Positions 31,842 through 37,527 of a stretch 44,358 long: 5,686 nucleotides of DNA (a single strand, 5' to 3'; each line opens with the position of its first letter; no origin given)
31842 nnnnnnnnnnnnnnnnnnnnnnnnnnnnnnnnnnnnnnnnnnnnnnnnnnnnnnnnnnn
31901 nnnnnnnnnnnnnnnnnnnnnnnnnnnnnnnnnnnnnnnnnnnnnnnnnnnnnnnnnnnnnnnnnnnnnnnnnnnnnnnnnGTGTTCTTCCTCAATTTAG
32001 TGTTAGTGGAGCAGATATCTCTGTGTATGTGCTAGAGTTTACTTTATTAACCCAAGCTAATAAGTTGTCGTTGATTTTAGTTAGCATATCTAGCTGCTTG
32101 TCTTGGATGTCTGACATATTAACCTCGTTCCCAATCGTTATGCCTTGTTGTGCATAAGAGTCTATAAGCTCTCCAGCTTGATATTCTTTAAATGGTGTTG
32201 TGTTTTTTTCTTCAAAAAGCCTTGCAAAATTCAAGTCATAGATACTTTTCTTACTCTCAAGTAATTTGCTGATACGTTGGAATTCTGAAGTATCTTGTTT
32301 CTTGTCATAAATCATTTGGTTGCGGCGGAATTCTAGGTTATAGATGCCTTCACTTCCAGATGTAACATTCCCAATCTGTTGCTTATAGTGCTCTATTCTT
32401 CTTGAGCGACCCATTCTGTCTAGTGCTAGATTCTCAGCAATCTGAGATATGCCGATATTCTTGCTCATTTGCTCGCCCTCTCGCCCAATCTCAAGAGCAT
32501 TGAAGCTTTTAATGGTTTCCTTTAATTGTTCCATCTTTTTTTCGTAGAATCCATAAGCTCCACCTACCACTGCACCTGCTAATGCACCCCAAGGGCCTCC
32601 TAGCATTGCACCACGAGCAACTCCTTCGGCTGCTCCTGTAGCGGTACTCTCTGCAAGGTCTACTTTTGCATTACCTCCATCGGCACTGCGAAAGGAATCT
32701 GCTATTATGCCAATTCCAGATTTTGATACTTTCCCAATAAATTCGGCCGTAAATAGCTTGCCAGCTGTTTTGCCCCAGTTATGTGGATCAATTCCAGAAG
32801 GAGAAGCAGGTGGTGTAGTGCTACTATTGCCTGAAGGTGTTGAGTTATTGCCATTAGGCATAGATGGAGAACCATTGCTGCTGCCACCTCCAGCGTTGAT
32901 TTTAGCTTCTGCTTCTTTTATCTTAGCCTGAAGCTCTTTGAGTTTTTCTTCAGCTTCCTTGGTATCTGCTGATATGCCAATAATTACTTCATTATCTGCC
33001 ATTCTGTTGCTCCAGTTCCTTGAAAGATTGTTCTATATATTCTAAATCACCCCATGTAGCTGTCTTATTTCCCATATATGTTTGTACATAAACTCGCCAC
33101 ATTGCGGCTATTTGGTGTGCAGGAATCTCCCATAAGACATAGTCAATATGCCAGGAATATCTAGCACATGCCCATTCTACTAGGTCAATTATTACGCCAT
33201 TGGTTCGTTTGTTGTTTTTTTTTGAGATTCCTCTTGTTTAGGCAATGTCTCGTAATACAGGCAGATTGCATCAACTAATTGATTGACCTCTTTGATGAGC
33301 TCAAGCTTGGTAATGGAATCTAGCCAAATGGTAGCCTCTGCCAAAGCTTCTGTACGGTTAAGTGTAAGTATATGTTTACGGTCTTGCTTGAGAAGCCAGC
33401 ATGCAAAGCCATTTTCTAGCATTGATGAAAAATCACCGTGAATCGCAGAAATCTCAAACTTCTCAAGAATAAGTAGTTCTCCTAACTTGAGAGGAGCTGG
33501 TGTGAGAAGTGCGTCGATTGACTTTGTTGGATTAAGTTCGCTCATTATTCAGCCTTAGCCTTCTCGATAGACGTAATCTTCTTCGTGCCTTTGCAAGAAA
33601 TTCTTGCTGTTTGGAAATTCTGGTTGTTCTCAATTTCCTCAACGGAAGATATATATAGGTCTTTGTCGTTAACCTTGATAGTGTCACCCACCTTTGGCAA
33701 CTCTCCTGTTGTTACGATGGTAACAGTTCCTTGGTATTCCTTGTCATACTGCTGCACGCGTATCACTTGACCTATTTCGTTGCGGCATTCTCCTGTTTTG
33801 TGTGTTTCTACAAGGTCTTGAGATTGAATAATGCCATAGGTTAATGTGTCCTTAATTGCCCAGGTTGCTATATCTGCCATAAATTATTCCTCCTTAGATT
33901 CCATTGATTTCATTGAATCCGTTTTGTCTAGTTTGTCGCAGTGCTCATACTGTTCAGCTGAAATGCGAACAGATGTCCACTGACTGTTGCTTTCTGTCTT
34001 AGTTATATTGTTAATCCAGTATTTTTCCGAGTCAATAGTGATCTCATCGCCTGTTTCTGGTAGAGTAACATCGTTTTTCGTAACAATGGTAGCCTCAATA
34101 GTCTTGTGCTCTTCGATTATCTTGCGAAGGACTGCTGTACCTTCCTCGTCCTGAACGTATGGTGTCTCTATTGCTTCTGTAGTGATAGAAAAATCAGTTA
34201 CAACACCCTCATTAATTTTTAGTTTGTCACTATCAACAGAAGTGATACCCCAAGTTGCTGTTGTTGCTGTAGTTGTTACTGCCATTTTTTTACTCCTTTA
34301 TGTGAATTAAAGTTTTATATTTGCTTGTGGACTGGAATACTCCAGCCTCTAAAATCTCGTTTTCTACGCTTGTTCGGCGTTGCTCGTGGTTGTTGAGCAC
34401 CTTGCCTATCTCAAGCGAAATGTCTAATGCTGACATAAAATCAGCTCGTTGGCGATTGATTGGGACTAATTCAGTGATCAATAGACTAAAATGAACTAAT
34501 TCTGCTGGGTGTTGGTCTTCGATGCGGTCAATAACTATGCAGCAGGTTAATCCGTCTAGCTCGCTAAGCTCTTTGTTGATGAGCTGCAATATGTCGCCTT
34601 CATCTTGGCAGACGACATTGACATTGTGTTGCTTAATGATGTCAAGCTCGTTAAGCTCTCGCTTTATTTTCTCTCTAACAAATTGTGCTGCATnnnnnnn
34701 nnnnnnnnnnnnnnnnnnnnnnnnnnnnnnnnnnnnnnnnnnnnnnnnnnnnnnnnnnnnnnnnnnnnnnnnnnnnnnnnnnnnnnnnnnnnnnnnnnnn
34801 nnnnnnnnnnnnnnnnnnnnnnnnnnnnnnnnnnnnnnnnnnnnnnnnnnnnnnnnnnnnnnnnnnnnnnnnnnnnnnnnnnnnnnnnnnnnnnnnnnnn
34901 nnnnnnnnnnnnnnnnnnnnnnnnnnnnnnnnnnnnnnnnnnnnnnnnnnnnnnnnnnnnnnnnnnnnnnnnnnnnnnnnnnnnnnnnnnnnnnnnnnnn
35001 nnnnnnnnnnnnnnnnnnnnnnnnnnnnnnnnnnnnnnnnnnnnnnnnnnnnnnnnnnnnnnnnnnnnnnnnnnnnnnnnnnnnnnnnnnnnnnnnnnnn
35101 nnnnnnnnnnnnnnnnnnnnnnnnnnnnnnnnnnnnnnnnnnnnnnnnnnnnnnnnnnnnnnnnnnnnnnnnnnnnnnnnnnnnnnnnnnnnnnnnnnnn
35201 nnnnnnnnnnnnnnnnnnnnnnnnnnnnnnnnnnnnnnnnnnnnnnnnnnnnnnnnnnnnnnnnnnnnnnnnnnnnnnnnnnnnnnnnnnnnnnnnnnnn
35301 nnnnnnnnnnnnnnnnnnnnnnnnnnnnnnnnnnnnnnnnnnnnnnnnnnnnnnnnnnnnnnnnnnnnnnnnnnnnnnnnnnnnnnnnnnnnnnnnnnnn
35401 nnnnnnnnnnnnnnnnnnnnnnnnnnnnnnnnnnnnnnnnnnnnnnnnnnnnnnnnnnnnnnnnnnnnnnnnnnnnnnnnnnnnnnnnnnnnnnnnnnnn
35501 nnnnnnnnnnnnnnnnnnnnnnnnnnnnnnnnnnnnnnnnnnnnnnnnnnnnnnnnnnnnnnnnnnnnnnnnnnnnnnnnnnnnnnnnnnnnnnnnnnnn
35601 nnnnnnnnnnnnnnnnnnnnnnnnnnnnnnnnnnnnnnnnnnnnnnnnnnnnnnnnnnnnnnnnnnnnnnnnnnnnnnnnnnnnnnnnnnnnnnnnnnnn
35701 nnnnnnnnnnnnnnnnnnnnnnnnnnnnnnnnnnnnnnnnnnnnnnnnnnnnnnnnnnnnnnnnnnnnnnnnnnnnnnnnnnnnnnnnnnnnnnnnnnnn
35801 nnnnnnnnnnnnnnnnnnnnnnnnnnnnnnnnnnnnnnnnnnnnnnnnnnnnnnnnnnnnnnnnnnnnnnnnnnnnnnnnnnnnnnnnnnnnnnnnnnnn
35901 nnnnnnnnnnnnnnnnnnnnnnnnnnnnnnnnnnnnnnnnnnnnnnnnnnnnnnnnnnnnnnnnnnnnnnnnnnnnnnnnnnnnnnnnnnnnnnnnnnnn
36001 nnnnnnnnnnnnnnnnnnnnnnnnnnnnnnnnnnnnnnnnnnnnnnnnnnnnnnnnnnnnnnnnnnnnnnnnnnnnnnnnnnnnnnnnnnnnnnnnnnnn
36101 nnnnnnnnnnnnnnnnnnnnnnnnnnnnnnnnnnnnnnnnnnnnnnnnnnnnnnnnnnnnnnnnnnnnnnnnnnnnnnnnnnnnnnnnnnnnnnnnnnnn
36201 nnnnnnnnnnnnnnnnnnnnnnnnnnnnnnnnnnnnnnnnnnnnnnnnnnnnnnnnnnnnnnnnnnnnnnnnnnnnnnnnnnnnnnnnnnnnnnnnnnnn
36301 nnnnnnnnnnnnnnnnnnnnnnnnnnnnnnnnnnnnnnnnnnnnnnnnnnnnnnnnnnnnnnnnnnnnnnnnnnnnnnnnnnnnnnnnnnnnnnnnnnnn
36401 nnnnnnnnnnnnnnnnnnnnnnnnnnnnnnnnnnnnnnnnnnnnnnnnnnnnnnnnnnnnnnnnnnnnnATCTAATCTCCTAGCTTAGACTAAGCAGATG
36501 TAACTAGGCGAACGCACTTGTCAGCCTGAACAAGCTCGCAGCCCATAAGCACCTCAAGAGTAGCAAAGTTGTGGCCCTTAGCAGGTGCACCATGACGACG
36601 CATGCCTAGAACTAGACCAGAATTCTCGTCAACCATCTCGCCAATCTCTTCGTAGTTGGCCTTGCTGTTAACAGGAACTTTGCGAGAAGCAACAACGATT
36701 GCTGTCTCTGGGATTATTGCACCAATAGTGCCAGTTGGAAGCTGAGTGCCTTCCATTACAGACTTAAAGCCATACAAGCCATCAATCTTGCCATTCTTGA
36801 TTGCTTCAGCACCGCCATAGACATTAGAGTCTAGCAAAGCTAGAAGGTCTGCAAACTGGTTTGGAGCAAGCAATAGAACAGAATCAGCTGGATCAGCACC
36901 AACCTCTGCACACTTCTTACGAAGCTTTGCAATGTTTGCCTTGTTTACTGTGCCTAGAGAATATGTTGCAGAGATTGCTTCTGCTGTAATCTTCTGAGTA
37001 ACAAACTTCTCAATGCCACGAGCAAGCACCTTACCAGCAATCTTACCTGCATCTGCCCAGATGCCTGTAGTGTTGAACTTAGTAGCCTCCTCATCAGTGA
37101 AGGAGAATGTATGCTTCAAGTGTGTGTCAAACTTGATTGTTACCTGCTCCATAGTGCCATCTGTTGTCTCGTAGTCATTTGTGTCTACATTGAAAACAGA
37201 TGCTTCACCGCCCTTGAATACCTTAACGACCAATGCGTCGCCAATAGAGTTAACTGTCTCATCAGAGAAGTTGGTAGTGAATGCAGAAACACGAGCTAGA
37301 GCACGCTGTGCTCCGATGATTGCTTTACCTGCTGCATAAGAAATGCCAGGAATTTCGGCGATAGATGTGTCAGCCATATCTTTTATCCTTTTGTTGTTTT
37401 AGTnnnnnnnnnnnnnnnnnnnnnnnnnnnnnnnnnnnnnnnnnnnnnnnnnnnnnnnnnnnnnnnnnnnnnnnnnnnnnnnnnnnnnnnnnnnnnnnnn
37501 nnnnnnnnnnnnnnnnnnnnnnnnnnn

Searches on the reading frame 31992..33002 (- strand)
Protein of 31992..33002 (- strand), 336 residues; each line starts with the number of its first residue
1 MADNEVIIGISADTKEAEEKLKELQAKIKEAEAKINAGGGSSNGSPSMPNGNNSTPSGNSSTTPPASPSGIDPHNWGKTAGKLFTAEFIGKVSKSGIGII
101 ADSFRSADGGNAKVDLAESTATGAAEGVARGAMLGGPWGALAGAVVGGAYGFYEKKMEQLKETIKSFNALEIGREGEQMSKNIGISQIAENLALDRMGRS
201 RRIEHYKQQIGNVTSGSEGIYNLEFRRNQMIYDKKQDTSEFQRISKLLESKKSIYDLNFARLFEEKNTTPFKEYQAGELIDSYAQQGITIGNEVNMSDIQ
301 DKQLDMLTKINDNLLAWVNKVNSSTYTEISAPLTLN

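Call 12: search_protein_families(library=phrogs, proteins=[window:31992-33002:-], max_evalue=0.01)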
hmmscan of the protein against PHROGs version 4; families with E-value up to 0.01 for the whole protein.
window:31992-33002:- (336 aa): 3 families
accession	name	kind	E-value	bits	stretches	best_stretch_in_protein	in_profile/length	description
phrog_33570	-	unknown function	0.001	18.7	1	85-164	153-238/686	-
phrog_4705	-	unknown function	0.0017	19.7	1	1-26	3-28/88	-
phrog_594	-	unknown function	0.0088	17.4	1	116-151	45-82/85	-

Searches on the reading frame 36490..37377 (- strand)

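Call 38: search_protein_families(library=phrogs, proteins=[window:36490-37377:-], max_evalue=0.001)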
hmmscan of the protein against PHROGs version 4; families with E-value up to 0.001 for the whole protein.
window:36490-37377:- (295 aa): 2 families
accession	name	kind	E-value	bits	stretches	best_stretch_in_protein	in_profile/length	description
phrog_283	-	head and packaging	7.9e-15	56.1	1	14-214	11-218/385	major head protein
phrog_267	-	head and packaging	8.4e-08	32.7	1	44-233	68-287/410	major head protein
